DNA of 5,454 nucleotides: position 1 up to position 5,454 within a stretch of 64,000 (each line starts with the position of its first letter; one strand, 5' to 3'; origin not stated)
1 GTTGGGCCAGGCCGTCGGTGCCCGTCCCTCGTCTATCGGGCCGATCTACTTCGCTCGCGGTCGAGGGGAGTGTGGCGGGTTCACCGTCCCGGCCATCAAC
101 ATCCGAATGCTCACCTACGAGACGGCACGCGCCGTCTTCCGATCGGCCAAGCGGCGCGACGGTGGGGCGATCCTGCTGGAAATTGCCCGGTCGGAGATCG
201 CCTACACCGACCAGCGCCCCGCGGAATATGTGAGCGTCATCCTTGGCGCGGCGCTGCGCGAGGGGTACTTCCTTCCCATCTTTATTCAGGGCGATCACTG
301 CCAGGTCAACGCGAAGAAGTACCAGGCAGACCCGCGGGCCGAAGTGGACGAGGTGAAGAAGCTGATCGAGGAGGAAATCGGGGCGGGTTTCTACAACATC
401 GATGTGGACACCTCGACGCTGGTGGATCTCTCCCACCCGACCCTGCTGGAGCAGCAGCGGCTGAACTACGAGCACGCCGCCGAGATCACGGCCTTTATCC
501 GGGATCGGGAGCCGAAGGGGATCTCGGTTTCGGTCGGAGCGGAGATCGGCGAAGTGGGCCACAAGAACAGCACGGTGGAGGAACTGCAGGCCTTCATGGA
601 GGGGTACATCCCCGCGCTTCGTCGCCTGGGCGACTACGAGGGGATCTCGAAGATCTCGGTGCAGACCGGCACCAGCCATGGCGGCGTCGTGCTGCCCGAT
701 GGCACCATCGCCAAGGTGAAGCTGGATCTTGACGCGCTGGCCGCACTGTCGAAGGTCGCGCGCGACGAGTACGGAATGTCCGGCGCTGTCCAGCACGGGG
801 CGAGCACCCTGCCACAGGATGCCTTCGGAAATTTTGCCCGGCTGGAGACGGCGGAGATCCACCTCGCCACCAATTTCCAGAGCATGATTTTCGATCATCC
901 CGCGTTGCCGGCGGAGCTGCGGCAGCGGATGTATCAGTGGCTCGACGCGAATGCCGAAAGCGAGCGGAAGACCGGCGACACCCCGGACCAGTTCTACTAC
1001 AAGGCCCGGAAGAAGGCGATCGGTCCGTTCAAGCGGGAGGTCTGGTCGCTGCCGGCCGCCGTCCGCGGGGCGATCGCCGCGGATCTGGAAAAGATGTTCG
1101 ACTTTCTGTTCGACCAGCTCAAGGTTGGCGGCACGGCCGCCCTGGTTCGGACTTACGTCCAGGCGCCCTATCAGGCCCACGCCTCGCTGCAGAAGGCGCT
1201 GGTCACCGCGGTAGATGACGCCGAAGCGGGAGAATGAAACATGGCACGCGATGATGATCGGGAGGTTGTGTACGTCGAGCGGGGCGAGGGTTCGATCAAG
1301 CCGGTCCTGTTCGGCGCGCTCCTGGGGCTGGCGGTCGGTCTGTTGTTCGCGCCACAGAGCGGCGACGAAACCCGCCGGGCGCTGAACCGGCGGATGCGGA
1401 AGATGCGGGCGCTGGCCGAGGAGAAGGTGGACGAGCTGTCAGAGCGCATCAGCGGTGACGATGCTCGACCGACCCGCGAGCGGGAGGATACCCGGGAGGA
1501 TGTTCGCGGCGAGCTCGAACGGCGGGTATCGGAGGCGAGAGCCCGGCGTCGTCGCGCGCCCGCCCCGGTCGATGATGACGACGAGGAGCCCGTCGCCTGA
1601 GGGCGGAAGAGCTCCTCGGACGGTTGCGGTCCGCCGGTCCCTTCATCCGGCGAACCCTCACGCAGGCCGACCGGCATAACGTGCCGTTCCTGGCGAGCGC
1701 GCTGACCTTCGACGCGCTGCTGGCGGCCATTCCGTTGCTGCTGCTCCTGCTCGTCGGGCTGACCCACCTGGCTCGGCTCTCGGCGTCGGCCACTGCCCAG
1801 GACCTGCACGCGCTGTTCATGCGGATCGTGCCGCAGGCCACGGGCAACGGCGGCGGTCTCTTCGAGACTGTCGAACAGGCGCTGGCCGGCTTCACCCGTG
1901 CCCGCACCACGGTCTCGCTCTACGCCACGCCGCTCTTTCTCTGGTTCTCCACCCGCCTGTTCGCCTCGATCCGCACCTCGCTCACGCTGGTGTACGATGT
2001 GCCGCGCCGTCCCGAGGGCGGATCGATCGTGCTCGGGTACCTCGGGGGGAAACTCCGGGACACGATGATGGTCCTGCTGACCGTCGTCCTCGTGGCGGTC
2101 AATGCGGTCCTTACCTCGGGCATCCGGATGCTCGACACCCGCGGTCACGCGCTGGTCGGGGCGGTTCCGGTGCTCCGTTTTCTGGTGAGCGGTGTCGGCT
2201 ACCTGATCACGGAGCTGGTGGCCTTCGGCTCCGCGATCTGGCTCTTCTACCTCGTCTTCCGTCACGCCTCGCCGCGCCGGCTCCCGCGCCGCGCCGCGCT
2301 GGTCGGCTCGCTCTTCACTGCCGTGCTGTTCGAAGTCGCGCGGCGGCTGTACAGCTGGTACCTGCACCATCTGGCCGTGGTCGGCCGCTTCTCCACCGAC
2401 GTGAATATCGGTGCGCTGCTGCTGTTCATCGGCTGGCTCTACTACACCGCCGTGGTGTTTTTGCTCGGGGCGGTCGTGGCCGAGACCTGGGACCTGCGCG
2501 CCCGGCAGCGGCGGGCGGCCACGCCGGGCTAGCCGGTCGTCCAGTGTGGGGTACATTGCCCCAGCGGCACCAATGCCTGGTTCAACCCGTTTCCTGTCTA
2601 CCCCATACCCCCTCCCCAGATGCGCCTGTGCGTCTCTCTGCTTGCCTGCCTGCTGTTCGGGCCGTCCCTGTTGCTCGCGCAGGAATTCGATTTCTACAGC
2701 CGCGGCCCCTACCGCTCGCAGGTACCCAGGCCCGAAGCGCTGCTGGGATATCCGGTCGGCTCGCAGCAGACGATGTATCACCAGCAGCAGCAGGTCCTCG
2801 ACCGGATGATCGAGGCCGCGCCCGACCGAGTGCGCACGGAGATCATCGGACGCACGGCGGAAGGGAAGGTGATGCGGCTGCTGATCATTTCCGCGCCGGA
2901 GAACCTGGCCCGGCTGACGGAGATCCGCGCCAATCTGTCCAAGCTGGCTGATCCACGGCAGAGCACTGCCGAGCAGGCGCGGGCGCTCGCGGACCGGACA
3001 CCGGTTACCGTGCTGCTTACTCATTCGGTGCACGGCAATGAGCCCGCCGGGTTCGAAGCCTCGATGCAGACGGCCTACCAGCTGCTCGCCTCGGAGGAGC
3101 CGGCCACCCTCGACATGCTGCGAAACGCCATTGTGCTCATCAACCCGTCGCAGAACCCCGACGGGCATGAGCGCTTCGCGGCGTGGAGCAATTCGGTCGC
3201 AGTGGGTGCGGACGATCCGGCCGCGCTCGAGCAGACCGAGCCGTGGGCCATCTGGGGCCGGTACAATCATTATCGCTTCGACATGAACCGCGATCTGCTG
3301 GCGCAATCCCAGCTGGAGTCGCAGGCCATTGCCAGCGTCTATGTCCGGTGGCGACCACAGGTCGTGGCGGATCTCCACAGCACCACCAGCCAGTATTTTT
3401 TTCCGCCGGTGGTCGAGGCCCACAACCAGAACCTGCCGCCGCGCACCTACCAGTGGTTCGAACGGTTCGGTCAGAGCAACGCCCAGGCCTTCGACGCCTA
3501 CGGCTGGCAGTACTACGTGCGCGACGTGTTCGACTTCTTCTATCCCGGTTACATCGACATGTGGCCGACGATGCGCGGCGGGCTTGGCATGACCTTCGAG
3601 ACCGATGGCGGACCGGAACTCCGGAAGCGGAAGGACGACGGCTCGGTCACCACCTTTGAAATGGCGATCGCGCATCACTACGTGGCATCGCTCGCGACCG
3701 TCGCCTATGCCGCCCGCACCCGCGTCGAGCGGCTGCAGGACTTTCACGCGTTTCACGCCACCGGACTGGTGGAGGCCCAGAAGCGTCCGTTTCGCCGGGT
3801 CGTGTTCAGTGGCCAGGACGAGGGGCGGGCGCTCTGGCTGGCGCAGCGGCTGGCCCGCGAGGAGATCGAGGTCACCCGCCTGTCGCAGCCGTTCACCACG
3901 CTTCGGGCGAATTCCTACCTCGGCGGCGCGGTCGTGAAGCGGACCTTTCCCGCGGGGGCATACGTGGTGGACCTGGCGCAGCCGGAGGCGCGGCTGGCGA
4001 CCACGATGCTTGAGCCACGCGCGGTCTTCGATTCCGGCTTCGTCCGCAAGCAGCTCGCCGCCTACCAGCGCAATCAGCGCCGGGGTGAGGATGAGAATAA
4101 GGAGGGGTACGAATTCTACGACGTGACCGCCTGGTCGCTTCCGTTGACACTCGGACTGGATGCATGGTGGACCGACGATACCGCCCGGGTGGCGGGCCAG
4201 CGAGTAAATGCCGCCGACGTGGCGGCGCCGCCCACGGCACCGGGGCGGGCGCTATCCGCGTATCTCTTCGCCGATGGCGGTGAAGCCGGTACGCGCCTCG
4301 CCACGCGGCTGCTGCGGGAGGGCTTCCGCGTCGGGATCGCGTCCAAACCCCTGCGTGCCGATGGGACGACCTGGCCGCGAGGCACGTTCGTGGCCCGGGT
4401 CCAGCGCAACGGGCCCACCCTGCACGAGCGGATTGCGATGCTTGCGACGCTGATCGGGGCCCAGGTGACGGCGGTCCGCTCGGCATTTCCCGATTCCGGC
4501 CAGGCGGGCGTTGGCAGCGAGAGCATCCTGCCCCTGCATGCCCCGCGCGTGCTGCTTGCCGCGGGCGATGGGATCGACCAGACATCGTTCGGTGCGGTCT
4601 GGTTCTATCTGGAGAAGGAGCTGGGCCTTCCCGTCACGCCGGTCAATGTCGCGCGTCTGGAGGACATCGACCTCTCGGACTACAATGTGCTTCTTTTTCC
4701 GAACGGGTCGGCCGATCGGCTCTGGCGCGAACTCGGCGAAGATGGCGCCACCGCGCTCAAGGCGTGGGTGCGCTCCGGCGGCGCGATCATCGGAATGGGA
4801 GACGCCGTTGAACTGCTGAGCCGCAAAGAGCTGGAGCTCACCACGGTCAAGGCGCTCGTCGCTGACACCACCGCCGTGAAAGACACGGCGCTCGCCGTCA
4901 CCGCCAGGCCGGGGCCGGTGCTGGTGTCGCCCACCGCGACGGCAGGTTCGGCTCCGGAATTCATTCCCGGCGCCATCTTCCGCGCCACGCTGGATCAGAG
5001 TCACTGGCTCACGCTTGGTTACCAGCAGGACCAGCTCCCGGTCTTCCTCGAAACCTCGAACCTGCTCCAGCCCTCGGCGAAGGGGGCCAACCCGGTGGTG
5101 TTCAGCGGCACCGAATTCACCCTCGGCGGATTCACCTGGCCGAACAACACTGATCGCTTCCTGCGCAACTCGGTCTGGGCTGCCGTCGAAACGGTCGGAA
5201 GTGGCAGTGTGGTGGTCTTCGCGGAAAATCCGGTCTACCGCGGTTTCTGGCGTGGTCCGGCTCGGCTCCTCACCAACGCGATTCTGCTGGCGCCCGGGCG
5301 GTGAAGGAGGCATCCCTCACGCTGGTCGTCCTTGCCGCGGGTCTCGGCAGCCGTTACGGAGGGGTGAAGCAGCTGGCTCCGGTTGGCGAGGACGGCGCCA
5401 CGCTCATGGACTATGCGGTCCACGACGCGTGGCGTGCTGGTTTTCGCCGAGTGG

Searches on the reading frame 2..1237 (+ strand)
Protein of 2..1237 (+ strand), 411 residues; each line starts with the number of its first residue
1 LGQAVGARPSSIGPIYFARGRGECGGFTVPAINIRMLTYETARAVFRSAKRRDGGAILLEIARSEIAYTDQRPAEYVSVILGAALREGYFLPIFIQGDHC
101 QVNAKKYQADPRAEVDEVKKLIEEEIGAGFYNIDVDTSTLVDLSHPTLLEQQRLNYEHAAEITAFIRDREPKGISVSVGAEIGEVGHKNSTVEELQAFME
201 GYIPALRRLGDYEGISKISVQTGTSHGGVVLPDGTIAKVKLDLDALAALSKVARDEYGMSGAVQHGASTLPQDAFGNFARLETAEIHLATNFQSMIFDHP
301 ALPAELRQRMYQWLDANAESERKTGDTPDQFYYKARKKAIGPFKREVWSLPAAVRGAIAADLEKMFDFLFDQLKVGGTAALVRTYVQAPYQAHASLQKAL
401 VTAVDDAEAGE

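Call 25: search_protein_families(library=pfam, proteins=[window:2-1237:+], max_evalue=0.0001)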
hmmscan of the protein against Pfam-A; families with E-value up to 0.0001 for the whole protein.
window:2-1237:+ (411 aa): 1 family
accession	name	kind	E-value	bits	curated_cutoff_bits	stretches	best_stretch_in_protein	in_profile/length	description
PF01116.26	F_bP_aldolase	-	6e-16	59.2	25.5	1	25-300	13-241/277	Fructose-bisphosphate aldolase class-II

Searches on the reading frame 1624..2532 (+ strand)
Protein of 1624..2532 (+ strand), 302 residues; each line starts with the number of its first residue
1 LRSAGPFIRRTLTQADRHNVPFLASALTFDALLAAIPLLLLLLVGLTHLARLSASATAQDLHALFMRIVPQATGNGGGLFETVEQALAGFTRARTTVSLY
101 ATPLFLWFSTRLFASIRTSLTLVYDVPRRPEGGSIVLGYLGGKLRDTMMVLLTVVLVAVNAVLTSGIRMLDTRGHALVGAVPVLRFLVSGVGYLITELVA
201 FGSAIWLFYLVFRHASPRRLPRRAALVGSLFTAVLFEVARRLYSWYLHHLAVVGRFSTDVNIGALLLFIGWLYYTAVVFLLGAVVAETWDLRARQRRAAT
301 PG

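Call 25: search_protein_families(library=pfam, proteins=[window:1624-2532:+], max_evalue=0.0001)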
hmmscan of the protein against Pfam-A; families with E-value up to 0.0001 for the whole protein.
window:1624-2532:+ (302 aa): 1 family
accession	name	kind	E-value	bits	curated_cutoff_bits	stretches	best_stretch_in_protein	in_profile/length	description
PF03631.20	Virul_fac_BrkB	-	8.9e-31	107.9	33.7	1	17-289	2-255/259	Virulence factor BrkB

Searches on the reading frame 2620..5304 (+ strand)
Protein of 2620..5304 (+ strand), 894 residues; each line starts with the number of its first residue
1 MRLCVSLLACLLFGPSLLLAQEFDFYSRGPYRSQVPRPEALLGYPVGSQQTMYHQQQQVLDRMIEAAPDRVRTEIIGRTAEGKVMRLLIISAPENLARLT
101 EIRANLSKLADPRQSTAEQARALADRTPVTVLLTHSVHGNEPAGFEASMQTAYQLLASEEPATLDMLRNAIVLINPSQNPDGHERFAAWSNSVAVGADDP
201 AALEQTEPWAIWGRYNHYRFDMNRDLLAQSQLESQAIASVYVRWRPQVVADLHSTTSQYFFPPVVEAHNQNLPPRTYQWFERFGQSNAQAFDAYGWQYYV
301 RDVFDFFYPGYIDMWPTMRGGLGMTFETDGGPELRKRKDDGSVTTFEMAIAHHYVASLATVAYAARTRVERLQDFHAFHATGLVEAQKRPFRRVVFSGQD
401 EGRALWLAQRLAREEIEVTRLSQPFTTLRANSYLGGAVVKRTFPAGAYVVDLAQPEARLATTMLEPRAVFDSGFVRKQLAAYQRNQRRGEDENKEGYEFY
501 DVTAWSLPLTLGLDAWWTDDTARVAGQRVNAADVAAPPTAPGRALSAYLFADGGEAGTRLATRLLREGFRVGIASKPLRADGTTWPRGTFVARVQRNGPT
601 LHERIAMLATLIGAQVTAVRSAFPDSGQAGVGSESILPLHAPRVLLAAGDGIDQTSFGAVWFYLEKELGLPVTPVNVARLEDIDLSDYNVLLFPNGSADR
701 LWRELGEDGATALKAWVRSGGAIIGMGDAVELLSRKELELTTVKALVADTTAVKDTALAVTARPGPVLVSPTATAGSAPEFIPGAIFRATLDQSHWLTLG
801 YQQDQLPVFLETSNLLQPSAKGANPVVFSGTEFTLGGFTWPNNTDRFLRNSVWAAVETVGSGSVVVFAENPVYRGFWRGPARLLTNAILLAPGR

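Call 25: search_protein_families(library=pfam, proteins=[window:2620-5304:+], max_evalue=0.0001)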
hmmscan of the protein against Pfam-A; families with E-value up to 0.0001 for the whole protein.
window:2620-5304:+ (894 aa): 1 family
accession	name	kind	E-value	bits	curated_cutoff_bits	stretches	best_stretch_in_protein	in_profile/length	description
PF00246.29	Peptidase_M14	-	1.2e-17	64.9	21.6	1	58-298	3-226/286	Zinc carboxypeptidase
